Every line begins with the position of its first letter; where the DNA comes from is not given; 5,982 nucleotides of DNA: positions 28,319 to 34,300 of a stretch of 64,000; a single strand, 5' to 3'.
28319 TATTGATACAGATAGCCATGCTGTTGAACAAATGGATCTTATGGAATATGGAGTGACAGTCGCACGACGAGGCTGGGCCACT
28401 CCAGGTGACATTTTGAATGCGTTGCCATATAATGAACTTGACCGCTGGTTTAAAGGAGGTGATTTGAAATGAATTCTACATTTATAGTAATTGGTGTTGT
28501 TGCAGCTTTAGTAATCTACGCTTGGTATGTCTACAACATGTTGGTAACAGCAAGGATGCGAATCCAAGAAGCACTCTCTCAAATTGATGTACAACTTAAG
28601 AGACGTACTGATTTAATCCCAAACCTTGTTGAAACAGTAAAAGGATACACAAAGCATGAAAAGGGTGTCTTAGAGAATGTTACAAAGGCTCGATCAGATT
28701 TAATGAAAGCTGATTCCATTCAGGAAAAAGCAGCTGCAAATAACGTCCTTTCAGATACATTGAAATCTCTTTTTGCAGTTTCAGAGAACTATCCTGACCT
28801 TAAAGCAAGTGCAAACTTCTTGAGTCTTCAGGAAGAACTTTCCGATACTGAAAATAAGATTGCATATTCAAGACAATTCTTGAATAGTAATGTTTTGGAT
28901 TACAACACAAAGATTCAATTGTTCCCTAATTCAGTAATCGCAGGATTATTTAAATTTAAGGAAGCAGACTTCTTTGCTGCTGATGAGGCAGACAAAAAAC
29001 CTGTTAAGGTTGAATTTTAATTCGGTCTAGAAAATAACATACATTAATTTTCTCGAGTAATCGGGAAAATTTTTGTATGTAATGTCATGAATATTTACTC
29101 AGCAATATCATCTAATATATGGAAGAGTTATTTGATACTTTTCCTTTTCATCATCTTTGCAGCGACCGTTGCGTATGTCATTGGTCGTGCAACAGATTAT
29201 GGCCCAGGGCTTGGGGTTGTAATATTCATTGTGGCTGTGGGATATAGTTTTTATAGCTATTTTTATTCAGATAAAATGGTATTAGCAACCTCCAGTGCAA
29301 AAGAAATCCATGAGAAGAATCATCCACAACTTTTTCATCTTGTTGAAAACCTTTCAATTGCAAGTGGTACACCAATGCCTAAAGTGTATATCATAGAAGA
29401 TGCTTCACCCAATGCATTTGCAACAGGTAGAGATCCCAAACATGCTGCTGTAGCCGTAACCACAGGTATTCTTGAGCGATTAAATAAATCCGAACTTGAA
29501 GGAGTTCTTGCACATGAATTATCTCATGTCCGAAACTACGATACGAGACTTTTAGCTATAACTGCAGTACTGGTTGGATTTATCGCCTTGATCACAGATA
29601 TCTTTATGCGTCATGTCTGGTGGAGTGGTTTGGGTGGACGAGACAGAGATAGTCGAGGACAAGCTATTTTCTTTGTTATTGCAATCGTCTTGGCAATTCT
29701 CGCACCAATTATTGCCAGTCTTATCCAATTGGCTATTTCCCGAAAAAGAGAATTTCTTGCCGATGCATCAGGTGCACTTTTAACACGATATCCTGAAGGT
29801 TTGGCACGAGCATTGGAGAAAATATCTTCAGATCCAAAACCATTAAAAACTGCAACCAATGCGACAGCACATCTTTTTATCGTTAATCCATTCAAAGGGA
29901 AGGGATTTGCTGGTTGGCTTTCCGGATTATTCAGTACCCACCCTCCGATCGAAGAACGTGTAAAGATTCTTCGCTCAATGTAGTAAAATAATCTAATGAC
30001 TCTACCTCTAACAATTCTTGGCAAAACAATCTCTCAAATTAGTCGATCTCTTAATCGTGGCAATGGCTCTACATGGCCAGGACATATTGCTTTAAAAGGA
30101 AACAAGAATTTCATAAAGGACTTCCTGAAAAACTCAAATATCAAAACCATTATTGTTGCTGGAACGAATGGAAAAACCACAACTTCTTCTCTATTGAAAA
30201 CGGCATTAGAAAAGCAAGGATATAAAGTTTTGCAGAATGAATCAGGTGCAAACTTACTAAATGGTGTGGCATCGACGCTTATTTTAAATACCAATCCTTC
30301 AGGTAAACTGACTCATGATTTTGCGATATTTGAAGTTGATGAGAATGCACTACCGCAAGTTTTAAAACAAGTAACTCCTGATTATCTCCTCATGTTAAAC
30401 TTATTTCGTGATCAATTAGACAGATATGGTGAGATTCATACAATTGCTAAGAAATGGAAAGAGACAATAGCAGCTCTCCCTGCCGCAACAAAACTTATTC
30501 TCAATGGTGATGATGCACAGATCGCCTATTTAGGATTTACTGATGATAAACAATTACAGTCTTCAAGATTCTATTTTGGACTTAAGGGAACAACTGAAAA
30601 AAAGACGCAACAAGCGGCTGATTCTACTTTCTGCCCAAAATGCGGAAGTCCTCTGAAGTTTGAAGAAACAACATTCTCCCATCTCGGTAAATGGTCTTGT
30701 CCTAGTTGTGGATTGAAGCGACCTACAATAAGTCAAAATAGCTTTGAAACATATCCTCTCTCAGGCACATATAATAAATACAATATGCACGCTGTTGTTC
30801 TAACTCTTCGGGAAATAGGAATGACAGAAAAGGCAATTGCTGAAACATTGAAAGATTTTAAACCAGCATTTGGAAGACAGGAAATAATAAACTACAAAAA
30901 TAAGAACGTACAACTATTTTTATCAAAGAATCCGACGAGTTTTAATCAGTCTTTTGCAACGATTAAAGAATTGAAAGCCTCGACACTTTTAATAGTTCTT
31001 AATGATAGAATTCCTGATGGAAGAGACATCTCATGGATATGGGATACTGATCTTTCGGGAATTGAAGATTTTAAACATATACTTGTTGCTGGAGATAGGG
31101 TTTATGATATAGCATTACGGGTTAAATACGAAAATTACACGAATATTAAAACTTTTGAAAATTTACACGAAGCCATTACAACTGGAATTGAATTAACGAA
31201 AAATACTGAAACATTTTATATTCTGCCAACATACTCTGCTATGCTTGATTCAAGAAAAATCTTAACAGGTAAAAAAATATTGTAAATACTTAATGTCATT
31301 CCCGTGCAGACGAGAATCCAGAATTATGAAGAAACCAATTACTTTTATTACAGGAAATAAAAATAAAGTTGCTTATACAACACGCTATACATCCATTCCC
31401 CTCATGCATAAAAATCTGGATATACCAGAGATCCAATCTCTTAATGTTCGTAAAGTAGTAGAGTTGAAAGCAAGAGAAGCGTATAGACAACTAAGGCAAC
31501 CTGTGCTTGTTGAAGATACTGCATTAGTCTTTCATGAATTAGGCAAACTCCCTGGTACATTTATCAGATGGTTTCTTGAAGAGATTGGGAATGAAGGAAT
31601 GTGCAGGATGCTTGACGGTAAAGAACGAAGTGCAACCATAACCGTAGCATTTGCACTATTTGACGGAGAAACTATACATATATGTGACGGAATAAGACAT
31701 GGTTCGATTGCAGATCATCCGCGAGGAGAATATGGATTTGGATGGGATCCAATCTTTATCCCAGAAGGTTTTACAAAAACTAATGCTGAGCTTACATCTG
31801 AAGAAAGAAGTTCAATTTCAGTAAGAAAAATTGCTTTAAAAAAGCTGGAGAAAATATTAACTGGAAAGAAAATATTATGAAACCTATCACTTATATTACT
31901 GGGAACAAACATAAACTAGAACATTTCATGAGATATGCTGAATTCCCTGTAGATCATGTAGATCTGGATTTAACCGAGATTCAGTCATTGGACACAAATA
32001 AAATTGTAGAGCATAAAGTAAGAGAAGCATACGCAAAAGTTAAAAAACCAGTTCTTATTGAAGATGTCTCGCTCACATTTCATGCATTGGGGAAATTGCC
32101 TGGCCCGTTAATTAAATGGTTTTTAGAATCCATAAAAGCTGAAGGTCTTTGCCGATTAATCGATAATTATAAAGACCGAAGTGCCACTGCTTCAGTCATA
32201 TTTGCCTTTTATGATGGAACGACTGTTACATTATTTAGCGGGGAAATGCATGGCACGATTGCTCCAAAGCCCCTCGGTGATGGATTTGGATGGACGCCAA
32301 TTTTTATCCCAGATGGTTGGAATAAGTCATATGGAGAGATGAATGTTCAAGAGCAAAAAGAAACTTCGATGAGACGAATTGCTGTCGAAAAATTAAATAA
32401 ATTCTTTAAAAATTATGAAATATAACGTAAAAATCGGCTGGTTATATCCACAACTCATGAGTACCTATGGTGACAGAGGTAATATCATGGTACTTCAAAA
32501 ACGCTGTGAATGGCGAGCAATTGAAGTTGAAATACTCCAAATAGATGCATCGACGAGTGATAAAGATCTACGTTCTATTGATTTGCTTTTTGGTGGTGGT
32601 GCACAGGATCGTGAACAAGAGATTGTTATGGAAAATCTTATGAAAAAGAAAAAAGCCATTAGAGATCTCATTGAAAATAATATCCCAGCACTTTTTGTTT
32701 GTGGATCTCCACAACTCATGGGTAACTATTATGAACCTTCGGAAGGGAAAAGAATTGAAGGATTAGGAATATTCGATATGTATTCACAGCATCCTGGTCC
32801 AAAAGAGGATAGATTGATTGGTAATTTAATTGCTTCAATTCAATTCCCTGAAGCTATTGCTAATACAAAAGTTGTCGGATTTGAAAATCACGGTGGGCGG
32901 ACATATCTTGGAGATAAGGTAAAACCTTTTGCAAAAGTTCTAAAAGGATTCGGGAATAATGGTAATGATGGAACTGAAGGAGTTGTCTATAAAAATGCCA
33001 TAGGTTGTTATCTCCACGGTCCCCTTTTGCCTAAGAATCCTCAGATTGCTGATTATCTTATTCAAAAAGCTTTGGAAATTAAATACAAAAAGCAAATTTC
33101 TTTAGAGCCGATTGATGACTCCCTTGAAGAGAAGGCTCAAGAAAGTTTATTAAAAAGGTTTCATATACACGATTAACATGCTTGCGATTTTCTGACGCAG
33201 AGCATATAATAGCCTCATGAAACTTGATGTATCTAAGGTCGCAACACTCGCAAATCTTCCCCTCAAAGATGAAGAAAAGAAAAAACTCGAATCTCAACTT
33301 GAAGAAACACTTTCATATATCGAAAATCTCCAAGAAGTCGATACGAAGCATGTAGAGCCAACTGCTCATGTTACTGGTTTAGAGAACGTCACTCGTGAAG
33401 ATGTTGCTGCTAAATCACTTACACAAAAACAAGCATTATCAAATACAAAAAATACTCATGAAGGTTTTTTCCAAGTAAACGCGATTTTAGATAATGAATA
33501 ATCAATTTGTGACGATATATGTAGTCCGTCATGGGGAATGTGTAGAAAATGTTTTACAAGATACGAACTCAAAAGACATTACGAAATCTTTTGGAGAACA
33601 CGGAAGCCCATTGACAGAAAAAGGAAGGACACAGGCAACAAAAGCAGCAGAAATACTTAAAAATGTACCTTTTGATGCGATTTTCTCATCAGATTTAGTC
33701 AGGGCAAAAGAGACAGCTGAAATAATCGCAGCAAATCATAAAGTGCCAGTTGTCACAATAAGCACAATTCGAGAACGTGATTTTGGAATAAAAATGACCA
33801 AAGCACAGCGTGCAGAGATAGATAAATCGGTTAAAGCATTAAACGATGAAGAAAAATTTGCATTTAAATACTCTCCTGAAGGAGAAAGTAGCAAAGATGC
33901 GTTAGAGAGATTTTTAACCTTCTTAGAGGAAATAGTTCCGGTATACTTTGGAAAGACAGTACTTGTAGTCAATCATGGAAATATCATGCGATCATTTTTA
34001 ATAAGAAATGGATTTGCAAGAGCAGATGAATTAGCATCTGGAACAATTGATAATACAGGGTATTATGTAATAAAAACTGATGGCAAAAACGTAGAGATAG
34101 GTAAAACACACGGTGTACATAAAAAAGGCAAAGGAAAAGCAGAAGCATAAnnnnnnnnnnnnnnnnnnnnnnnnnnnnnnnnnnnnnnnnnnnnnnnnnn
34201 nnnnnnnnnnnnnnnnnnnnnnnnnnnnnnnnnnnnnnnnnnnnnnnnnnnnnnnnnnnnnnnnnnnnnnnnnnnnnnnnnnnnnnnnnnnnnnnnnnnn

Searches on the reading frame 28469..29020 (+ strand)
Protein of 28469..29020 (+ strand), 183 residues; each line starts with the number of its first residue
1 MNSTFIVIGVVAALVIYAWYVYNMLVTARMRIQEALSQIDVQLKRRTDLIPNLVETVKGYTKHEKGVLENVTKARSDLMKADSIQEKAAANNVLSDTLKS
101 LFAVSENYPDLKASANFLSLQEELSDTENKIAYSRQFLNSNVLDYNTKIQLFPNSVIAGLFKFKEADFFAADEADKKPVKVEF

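Call 13: search_protein_families(library=pfam, proteins=[window:28469-29020:+], max_evalue=0.01)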
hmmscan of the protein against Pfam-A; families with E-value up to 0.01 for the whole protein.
window:28469-29020:+ (183 aa): 2 families
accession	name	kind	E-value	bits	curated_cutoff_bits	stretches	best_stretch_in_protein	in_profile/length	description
PF04011.17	LemA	-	4.1e-61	205.6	26.2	1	35-183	1-149/149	LemA family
PF25474.1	TPR_TmcB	-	0.00043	20.6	27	1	25-89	59-123/125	TmcB, TPR repeats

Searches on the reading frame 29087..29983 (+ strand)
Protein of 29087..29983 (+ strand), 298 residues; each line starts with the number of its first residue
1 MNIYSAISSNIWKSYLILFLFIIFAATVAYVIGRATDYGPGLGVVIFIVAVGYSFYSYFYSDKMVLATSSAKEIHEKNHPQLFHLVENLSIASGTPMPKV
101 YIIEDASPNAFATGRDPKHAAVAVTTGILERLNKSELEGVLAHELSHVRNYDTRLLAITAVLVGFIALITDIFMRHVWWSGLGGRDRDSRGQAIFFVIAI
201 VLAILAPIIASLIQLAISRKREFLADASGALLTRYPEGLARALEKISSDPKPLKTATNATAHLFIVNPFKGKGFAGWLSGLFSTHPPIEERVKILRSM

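Call 9: search_protein_families(library=pfam, proteins=[window:29087-29983:+], max_evalue=0.001)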
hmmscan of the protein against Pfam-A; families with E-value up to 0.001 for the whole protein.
window:29087-29983:+ (298 aa): 2 families
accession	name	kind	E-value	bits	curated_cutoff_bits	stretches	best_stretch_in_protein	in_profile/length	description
PF01435.24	Peptidase_M48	-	1.1e-31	110.5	20.3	1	78-297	3-184/186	Peptidase family M48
PF05569.17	Peptidase_M56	-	0.00068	19.3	31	1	119-162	175-218/296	BlaR1 peptidase M56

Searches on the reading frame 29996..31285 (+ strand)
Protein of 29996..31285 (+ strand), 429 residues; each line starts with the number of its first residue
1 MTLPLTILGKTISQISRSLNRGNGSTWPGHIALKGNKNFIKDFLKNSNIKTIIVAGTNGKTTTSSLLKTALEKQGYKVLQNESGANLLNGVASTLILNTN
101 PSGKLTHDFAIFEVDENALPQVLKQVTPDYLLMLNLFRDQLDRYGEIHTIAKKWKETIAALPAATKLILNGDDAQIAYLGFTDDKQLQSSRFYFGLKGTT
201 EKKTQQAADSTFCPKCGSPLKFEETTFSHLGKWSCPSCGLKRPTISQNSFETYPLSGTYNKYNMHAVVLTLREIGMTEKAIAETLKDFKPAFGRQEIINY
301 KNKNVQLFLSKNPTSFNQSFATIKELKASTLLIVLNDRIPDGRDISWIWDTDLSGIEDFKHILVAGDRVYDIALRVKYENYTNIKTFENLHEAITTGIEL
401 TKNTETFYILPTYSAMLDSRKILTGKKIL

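Call 9: search_protein_families(library=pfam, proteins=[window:29996-31285:+], max_evalue=0.001)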
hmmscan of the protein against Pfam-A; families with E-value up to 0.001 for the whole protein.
window:29996-31285:+ (429 aa): 2 families
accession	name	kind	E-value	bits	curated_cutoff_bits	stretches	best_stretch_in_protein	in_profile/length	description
PF08353.15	MurT_C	-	2.8e-30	105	25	1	309-416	1-110/110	MurT ligase C-terminal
PF08245.18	Mur_ligase_M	-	4.9e-15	56.5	24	1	54-201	1-152/200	Mur ligase middle domain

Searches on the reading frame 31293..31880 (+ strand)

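Call 9: search_protein_families(library=pfam, proteins=[window:31293-31880:+], max_evalue=0.001)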
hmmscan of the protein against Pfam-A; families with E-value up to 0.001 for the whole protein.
window:31293-31880:+ (195 aa): 1 family
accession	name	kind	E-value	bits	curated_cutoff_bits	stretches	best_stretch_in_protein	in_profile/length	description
PF01725.21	Ham1p_like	-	7.3e-40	137.3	22.5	1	16-187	1-185/186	Ham1 family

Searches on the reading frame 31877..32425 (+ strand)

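Call 9: search_protein_families(library=pfam, proteins=[window:31877-32425:+], max_evalue=0.001)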
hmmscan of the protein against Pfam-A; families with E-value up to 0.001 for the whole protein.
window:31877-32425:+ (182 aa): 1 family
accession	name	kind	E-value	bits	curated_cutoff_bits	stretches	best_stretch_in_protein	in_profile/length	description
PF01725.21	Ham1p_like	-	3.9e-36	125.1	22.5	1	4-175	1-185/186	Ham1 family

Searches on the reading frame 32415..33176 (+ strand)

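Call 9: search_protein_families(library=pfam, proteins=[window:32415-33176:+], max_evalue=0.001)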
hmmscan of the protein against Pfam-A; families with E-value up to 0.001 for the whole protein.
window:32415-33176:+ (253 aa): 1 family
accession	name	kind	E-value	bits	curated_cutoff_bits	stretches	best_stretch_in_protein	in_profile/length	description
PF07685.20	GATase_3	-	6.3e-35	121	27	1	6-208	1-195/196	CobB/CobQ-like glutamine amidotransferase domain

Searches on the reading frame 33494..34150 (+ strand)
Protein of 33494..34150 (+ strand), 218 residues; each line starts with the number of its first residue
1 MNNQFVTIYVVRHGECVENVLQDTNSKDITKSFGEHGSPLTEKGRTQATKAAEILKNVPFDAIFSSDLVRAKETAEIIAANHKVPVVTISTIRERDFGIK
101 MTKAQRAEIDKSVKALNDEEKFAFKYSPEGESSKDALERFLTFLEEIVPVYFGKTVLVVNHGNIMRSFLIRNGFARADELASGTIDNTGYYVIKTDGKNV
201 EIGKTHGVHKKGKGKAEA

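Call 9: search_protein_families(library=pfam, proteins=[window:33494-34150:+], max_evalue=0.001)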
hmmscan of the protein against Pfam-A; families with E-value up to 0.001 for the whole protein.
window:33494-34150:+ (218 aa): 1 family
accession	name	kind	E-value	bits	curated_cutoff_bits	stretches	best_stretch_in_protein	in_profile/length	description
PF00300.27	His_Phos_1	-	3.2e-37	128.5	21.7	1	8-202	1-188/194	Histidine phosphatase superfamily (branch 1)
